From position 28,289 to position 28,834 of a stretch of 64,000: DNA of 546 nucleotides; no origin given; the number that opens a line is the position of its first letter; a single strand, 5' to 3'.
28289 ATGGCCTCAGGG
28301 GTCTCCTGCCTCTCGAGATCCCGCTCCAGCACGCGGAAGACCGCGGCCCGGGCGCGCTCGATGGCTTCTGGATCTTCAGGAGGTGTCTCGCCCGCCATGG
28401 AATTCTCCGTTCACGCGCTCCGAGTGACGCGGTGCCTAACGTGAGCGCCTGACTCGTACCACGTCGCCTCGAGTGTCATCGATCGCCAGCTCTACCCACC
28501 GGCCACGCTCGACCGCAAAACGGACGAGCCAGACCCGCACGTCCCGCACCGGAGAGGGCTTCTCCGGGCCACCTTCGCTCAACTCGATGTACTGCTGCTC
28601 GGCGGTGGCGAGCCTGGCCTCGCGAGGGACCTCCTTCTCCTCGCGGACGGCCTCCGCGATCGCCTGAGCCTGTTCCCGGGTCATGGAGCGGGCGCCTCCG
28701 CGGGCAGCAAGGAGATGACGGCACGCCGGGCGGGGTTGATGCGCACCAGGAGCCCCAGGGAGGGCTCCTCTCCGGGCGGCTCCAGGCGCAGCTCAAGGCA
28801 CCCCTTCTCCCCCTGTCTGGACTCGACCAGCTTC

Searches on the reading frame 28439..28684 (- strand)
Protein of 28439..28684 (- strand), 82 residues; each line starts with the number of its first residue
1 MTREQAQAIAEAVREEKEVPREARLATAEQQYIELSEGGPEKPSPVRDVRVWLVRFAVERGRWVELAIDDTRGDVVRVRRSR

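Call 6: search_protein_families(library=pfam, proteins=[window:28439-28684:-], max_evalue=1)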
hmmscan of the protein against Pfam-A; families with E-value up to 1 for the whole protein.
window:28439-28684:- (82 aa): 2 families
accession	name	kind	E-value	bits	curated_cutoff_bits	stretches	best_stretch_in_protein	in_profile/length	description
PF11612.13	T2SSJ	-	0.026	15.3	28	1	1-64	1-70/140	Type II secretion system (T2SS), protein J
PF08847.16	Crr6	-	0.066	13.4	25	1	9-77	17-83/150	Chlororespiratory reduction 6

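Call 14: search_protein_families(library=ncbifam, proteins=[window:28439-28684:-], max_evalue=0.1)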
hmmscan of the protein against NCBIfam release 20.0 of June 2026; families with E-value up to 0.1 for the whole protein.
window:28439-28684:- (82 aa): 1 family
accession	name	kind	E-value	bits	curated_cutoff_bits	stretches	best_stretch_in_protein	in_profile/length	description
NF038024.1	CRR6_slr1097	equivalog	0.095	12.4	125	0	9-77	18-83/151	CRR6 family NdhI maturation factor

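Call 24: search_protein_families(library=padloc, proteins=[window:28439-28684:-], max_evalue=1)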
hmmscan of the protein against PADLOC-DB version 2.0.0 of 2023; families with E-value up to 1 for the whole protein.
window:28439-28684:- (82 aa): 0 families

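Call 36: search_protein_families(library=pfam, alignment_id=A3, max_evalue=5)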
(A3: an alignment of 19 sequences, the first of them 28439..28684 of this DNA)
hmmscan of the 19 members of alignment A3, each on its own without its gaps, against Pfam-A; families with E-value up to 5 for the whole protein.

A. member 1, window:28439-28684:- (82 aa): 2 families
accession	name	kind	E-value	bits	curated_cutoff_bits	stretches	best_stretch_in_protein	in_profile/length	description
PF11612.13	T2SSJ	-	0.026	15.3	28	1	1-64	1-70/140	Type II secretion system (T2SS), protein J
PF08847.16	Crr6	-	0.066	13.4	25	1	9-77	17-83/150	Chlororespiratory reduction 6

B. families by the number of members that match (of 19 scanned): 11 families
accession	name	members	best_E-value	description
PF08847.16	Crr6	3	0.063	Chlororespiratory reduction 6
PF08549.15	SWI-SNF_Ssr4_N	2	0.019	SWI/SNF and RSC complexes subunit Ssr4 N-terminal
PF03413.25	PepSY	2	0.02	Peptidase propeptide and YPEB domain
PF11612.13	T2SSJ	1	0.026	Type II secretion system (T2SS), protein J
PF15631.11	Imm-NTF2-2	1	0.037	NTF2 fold immunity protein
PF04717.18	Phage_base_V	1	0.049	Type VI secretion system/phage-baseplate injector OB domain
PF02359.24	CDC48_N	1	0.1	Cell division protein 48 (CDC48), N-terminal domain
PF03637.22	Mob1_phocein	1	0.1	Mob1/phocein family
PF13468.12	Glyoxalase_3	1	0.11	Glyoxalase-like domain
PF21120.3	MCM_WH_arc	1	0.14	Archaeal MCM, winged-helix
PF04587.20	ADP_PFK_GK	1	0.16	ADP-specific Phosphofructokinase/Glucokinase conserved region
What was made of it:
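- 28436..28684 (-): 82-aa gene, overlapping the 160-aa gene by 4 nt. PepSY-like, ending in an invariant Arg-x-x-x-Ser-Arg. Pfam PepSY weak hits in 2 members (call 36).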
